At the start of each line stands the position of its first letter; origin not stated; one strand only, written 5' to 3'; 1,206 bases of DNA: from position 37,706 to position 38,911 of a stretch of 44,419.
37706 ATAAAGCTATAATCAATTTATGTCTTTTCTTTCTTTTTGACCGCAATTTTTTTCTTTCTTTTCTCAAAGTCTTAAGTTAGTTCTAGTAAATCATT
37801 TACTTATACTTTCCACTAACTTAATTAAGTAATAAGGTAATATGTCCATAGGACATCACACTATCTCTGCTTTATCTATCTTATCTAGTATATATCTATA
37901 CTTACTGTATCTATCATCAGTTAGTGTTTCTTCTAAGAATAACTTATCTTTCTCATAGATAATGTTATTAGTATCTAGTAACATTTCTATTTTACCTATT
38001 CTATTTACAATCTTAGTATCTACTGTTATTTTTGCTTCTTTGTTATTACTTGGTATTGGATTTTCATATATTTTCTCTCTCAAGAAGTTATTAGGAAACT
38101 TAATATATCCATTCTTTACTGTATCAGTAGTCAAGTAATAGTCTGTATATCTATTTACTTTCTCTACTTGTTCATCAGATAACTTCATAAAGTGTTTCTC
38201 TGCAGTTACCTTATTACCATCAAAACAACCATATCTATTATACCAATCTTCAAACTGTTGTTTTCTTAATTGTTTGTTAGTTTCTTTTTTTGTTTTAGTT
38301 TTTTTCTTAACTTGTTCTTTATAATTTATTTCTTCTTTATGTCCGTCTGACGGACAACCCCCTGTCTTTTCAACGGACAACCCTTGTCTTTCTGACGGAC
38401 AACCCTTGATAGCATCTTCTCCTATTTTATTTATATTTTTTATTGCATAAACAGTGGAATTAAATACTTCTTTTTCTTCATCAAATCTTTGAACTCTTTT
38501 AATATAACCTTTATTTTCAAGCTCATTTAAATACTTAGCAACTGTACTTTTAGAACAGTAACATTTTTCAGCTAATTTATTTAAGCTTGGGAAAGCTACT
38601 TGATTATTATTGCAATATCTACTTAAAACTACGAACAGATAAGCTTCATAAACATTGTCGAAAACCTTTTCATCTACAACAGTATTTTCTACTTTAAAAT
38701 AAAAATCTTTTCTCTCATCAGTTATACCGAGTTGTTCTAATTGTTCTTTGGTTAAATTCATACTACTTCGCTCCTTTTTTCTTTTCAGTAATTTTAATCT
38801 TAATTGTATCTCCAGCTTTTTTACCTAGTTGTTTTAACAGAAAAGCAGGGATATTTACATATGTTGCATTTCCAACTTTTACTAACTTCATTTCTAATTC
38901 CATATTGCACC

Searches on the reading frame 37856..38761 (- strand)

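Call 28: search_protein_families(library=pfam, proteins=[window:37856-38761:-], max_evalue=0.01)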
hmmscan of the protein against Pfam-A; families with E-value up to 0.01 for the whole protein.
window:37856-38761:- (301 aa): 14 families
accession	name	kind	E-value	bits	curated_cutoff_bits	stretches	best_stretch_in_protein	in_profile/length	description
PF13730.12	HTH_36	-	1.7e-10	41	25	1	45-87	13-55/55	Helix-turn-helix domain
PF22979.2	HTH_69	-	1.3e-05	25.5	27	1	59-94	28-62/69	Winged helix-turn-helix domain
PF13412.12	HTH_24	-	1.9e-05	24.5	21.9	1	59-88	19-48/48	Winged helix-turn-helix DNA-binding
PF01047.28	MarR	-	2.3e-05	24.7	24.6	1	59-95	19-55/59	MarR family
PF21984.2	DnaD_N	-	3.8e-05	24.2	27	1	51-101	29-79/101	DnaD N-terminal domain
PF01325.25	Fe_dep_repress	-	0.00051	20.6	26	1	49-89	14-54/60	Iron dependent repressor, N-terminal DNA binding domain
PF08220.18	HTH_DeoR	-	0.0013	18.9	21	1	58-90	15-47/57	DeoR-like helix-turn-helix domain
PF24033.1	DUF7342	-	0.0038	17.6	31.6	0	60-115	20-75/150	Family of unknown function (DUF7342)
PF09339.16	HTH_IclR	-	0.004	17.4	22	1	59-89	20-50/52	IclR helix-turn-helix domain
PF01726.22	LexA_DNA_bind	-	0.0045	17.2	23.7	0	42-90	11-59/65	LexA DNA binding domain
PF12802.13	MarR_2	-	0.0049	17.4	27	1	61-90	24-53/61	MarR family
PF00392.27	GntR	-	0.0069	16.5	27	0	58-92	25-59/64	Bacterial regulatory proteins, gntR family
PF01978.25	TrmB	-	0.0074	16.6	25.6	0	61-92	26-57/68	Sugar-specific transcriptional regulator TrmB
PF08279.18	HTH_11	-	0.0099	16.2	25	0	59-86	17-44/55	HTH domain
